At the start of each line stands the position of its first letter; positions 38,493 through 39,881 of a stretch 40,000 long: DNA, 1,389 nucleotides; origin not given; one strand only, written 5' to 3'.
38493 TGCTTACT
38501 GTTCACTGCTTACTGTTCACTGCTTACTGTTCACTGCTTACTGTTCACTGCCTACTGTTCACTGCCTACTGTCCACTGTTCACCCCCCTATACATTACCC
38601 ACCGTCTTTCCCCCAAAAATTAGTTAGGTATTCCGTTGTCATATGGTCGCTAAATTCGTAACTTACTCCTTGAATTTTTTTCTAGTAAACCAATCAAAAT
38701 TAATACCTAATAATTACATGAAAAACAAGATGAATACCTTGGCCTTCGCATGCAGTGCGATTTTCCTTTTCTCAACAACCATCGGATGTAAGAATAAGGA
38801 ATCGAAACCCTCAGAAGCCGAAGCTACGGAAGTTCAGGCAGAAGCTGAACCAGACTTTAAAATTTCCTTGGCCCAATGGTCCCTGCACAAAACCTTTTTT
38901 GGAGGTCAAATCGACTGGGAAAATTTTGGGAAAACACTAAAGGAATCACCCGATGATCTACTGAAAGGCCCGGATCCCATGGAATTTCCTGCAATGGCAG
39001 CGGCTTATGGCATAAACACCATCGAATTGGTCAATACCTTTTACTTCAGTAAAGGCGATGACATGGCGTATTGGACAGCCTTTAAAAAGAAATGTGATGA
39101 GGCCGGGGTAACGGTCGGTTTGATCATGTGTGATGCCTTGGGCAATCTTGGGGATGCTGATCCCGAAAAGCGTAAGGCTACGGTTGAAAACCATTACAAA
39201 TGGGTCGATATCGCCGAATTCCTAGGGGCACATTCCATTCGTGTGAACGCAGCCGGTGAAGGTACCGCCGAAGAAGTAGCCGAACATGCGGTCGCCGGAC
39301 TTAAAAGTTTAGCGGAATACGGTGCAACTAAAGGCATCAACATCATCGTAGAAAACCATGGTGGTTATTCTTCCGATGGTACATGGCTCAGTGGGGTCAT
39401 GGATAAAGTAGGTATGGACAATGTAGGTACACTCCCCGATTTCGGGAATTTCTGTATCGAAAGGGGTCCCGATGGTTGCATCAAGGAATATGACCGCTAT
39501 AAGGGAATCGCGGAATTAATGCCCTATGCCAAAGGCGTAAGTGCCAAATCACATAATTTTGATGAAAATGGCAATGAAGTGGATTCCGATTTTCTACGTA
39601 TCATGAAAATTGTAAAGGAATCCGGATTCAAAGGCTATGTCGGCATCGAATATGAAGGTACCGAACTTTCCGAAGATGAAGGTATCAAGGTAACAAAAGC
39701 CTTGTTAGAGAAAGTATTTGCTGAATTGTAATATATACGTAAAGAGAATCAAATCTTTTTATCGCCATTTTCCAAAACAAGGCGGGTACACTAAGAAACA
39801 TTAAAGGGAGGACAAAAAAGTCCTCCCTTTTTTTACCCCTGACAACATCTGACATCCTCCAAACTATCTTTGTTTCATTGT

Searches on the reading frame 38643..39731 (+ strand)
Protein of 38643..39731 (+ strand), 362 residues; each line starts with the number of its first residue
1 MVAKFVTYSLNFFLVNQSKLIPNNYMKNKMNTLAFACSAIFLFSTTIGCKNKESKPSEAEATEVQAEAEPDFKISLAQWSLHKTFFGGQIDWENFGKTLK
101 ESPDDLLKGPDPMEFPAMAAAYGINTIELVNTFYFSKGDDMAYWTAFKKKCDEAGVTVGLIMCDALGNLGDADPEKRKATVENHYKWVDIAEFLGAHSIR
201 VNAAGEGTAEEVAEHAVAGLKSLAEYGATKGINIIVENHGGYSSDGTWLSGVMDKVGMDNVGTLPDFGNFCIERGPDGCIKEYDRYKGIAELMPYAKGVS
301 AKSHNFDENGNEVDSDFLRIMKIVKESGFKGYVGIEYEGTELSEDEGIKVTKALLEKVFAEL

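Call 22: search_protein_families(library=pfam, proteins=[window:38643-39731:+])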
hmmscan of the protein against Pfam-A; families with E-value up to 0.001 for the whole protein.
window:38643-39731:+ (362 aa): 1 family
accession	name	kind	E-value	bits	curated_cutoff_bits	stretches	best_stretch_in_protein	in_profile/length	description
PF01261.30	AP_endonuc_2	-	6.5e-26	92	31.1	1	118-351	3-246/249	Xylose isomerase-like TIM barrel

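Call 67: find_homologous_proteins(query=window:38643-39728:+, max_evalue=1e-80)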
Query window:38643-39728:+ (362 aa): 4074 proteins with E <= 1e-80 among 8000 candidates; the best 120 are listed.
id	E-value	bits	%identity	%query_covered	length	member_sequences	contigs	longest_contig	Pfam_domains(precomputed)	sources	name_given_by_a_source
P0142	1.8e-226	769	100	93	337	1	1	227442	PF01261.31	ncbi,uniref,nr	ncbi:sugar phosphate isomerase/epimerase [Maribacter sp. ANRC-HE7]|uniref:Sugar phosphate isomerase/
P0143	2.5e-223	759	99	93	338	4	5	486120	PF01261.31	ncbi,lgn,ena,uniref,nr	ncbi:sugar phosphate isomerase/epimerase [Maribacter polysiphoniae]|uniref:Sugar phosphate isomerase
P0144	3.5e-203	693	90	93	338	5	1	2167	PF01261.31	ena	-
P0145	1.7e-201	687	89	93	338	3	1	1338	PF01261.31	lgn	-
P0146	3.2e-190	650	85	93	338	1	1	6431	PF01261.31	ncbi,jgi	-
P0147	7.4e-187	639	84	93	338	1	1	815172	PF01261.31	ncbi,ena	-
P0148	1.9e-186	638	83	93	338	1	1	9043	PF01261.31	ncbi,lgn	ncbi:MAG: sugar phosphate isomerase/epimerase family protein [Maribacter sp.]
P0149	3.1e-185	634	83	93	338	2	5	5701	PF01261.31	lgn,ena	-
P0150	2.1e-182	624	81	93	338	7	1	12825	PF01261.31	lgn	-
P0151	8.3e-181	619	81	93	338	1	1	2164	PF01261.31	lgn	-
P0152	2.4e-180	618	79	93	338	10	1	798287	PF01261.31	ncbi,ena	-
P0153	7.6e-178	609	81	92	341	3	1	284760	PF01261.31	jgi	jgi:sugar phosphate isomerase/epimerase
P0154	5.2e-177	607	80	92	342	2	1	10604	PF01261.31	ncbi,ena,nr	ncbi:MAG: sugar phosphate isomerase/epimerase [Maribacter sp.]|nr:sugar phosphate isomerase/epimeras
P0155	2.9e-176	604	80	92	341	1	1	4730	PF01261.31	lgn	-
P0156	1.4e-175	602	73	100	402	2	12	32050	PF01261.31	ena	-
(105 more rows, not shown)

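Call 68: find_encoding_contigs(protein=P0143, flank=10000, max_places=4)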
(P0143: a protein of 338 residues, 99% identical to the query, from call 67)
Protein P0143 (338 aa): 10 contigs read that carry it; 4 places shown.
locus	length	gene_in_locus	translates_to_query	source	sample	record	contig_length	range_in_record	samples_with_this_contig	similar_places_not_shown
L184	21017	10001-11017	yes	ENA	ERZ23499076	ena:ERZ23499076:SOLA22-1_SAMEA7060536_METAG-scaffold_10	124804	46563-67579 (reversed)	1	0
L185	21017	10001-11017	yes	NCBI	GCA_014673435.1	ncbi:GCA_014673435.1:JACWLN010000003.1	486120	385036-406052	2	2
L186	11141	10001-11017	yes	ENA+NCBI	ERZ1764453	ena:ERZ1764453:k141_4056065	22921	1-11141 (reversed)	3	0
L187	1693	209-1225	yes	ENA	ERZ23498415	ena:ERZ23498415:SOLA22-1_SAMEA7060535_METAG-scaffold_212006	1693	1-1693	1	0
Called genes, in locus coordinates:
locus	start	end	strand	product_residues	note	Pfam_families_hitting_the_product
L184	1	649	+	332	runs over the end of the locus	PF20030:bpMoxR, PF00493:MCM (faint), PF05496:RuvB_N (faint), PF00004:AAA (weak), PF07726:AAA_3, PF07728:AAA_5, PF17863:AAA_lid_2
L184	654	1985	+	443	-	PF01882:DUF58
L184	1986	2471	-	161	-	-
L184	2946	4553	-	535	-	PF01663:Phosphodiest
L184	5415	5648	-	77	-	-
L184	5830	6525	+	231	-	PF00027:cNMP_binding, PF13545:HTH_Crp_2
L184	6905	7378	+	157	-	PF02635:DsrE (weak)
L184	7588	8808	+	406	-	PF07690:MFS_1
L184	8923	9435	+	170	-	PF02566:OsmC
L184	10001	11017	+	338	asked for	PF01261:AP_endonuc_2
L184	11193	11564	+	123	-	PF00903:Glyoxalase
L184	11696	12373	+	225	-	PF08220:HTH_DeoR (weak), PF08279:HTH_11, PF13280:WYL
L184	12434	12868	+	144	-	PF13622:4HBT_3, PF03061:4HBT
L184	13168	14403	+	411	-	PF01590:GAF, PF13185:GAF_2, PF00512:HisKA, PF02518:HATPase_c, PF14501:HATPase_c_5 (weak)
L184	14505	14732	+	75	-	PF09413:DUF2007 (weak)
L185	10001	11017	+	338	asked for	PF01261:AP_endonuc_2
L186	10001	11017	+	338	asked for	PF01261:AP_endonuc_2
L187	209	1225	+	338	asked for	PF01261:AP_endonuc_2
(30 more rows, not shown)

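Call 69: find_encoding_contigs(protein=P0147, flank=10000, max_places=1)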
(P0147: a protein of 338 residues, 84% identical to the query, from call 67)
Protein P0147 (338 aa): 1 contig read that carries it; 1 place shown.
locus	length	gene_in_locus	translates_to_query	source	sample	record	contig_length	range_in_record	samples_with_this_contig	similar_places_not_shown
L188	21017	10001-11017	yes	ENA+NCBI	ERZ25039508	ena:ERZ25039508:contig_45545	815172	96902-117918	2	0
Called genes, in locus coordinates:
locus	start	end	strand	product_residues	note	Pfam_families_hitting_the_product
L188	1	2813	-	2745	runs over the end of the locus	-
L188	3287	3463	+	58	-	-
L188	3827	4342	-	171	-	PF12724:Flavodoxin_5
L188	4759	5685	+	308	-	-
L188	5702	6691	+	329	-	PF00248:Aldo_ket_red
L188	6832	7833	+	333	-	PF01208:URO-D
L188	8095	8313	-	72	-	-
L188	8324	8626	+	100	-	-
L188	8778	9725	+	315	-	PF00248:Aldo_ket_red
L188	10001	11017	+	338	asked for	PF01261:AP_endonuc_2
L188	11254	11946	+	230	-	PF06439:3keto-disac_hyd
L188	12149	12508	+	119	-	PF12681:Glyoxalase_2 (weak)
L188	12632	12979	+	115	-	PF00903:Glyoxalase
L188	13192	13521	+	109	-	-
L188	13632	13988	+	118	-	PF08327:AHSA1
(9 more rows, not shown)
